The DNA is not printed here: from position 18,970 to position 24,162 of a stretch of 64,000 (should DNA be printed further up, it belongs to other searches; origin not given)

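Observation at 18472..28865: Tandem cassette: two giant RTX/cadherin-like secreted proteins, each behind its own copy of a conserved ~650-bp leader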

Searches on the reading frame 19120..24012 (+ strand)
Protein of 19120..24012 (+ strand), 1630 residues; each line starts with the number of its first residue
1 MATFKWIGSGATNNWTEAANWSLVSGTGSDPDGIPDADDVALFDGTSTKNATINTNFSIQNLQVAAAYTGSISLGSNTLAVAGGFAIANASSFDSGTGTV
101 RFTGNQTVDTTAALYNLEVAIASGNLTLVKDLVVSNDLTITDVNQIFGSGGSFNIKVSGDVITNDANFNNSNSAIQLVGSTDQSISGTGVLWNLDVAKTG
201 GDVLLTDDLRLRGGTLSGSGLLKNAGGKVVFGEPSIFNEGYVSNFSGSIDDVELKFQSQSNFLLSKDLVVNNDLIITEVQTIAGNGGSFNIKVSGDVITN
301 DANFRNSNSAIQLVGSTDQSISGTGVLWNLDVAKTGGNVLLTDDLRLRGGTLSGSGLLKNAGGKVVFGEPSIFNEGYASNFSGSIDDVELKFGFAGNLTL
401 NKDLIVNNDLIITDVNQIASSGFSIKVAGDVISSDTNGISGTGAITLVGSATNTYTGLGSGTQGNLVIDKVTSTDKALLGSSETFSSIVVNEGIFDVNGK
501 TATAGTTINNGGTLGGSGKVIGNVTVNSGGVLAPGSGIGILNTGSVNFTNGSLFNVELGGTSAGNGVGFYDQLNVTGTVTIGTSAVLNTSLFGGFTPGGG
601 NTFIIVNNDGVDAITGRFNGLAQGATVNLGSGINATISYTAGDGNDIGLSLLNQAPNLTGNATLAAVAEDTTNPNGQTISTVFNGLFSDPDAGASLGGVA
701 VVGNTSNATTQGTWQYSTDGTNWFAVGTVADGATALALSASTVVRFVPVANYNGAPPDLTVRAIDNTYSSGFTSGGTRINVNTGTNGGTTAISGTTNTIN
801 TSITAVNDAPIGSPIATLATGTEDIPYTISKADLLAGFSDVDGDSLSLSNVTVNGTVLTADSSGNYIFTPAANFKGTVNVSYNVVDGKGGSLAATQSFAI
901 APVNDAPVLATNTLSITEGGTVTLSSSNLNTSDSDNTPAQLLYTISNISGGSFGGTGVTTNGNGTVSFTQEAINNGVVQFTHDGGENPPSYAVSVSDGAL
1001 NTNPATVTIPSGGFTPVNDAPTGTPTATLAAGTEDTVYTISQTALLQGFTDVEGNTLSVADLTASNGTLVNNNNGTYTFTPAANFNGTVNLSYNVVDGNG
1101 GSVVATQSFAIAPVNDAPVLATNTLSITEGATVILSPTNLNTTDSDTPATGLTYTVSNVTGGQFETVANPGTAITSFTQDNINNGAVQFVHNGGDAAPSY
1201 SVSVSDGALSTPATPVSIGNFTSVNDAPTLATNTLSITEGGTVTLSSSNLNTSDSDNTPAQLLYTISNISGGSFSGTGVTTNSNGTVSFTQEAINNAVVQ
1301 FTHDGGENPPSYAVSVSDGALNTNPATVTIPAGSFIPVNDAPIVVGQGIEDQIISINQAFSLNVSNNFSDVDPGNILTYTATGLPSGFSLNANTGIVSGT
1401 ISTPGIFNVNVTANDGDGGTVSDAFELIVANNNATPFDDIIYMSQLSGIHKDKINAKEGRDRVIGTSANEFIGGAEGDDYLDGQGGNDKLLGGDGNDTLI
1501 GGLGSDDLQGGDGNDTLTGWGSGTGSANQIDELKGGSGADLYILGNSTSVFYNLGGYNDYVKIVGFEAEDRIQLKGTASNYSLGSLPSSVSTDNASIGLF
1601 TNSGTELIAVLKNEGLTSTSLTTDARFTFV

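Call 6: search_protein_families(library=pfam, proteins=[window:19120-24012:+], max_evalue=0.01)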
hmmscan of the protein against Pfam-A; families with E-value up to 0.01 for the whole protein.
window:19120-24012:+ (1630 aa): 7 families
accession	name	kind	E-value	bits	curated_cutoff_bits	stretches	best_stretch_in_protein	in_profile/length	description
PF17892.7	Cadherin_5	-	1e-64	214.9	26.5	4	1017-1111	1-97/98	Cadherin-like domain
PF16184.11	Cadherin_3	-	2.6e-53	178.9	25.5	3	1118-1214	1-100/106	Cadherin-like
PF17963.7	Big_9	-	1.9e-35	122.1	23.6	5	807-896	1-86/89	Bacterial Ig domain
PF17803.7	Cadherin_4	-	1e-28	100.1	25.1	5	1014-1079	7-71/71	Bacterial cadherin-like domain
PF05345.18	He_PIG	-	1.4e-15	58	24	1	1348-1429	7-95/96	Putative Ig domain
PF00353.25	HemolysinCabind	-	7.1e-07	29.5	23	2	1492-1520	2-30/36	RTX calcium-binding nonapeptide repeat (4 copies)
PF19076.6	CshA_repeat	-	0.00048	21.2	27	1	1022-1106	20-98/103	Surface adhesin CshA repetitive domain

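Call 39: search_protein_families(library=ncbifam, proteins=[window:19120-24012:+], max_evalue=0.001)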
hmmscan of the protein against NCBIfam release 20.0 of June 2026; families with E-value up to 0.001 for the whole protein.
window:19120-24012:+ (1630 aa): 3 families
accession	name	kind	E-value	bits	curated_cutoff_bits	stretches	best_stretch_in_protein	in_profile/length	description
NF012211.1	tand_rpt_95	domain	9.6e-51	169.8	90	2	1033-1123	3-96/98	tandem-95 repeat protein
TIGR04225.1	CshA_fibril_rpt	repeat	8.3e-05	23.4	60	0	1027-1106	22-99/104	fibrillar adhesin CshA-type repeat protein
NF002634.0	PRK02304.1-3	equivalog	9.4e-05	22.2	170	0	331-366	113-149/182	adenine phosphoribosyltransferase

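Call 40: search_protein_families(library=padloc, proteins=[window:19120-24012:+], max_evalue=0.001)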
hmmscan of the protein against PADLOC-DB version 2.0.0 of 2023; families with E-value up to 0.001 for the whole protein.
window:19120-24012:+ (1630 aa): 0 families

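Call 58: list_cluster_members(proteins=[window:19120-24012:+, window:29075-30436:+, window:16972-18327:-])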
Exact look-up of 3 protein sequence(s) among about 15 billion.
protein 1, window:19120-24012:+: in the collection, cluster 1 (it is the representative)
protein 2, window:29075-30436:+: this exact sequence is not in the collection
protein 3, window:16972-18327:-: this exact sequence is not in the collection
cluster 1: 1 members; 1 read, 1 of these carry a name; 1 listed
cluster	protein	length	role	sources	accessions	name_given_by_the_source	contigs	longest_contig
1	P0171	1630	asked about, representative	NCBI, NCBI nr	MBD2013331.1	cadherin-like domain-containing protein [Microcoleus sp. FACHB-53]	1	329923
